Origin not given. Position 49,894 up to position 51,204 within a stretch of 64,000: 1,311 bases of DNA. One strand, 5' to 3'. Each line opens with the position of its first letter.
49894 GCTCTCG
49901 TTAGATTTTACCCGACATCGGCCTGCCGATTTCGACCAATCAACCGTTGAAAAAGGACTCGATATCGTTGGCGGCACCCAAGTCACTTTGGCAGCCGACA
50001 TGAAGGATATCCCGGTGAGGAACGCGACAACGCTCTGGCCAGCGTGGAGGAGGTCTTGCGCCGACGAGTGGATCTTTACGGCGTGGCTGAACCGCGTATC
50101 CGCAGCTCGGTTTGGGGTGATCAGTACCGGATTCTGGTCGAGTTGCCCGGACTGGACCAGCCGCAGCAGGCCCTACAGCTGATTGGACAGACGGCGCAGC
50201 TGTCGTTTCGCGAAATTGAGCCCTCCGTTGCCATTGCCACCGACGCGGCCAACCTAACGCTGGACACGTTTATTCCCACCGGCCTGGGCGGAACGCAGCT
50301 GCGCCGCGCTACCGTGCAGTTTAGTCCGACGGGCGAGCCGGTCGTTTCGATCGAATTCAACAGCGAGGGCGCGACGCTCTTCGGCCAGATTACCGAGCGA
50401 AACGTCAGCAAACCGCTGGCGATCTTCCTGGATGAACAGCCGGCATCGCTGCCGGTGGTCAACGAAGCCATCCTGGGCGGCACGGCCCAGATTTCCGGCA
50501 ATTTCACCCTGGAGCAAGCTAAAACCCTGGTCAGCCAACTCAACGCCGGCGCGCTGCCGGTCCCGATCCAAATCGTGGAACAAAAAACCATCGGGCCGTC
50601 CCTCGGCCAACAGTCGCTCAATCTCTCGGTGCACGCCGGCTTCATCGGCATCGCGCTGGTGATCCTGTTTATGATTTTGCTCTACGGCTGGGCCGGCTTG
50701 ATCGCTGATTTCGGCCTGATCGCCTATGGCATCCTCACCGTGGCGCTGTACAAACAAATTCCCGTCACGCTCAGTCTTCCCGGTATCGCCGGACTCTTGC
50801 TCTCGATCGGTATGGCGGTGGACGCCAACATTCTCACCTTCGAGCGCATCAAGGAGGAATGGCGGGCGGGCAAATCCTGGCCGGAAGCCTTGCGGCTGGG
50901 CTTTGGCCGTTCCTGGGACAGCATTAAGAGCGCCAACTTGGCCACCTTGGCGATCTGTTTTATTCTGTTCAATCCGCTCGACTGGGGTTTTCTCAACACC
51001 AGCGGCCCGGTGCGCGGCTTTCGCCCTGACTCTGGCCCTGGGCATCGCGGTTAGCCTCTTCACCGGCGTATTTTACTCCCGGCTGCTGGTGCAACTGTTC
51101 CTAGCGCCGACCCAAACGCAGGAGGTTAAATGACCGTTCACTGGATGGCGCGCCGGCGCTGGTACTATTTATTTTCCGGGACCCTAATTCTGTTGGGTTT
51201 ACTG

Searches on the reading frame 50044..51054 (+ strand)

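Call 47: search_protein_families(library=pfam, proteins=[window:50044-51054:+], max_evalue=0.01)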
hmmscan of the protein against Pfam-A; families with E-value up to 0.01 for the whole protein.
window:50044-51054:+ (336 aa): 5 families
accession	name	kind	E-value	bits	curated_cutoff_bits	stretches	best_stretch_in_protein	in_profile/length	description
PF22599.2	SecDF_P1_head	-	8.5e-29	100.2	27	1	81-173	21-114/114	SecDF, P1 head subdomain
PF21760.3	SecD_1st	-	1.1e-17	63.7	27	1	3-58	6-58/60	Protein translocase subunit SecDF, P1 domain, N-terminal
PF02355.23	SecD_SecF_C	-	4.7e-09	36.4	20.5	1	175-279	13-118/189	Protein export membrane protein SecD/SecF, C-terminal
PF03176.21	MMPL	-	2.3e-05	24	20.5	1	225-323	182-279/333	MMPL family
PF00873.25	ACR_tran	-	0.001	17.3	28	1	189-312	327-449/1021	AcrB/AcrD/AcrF family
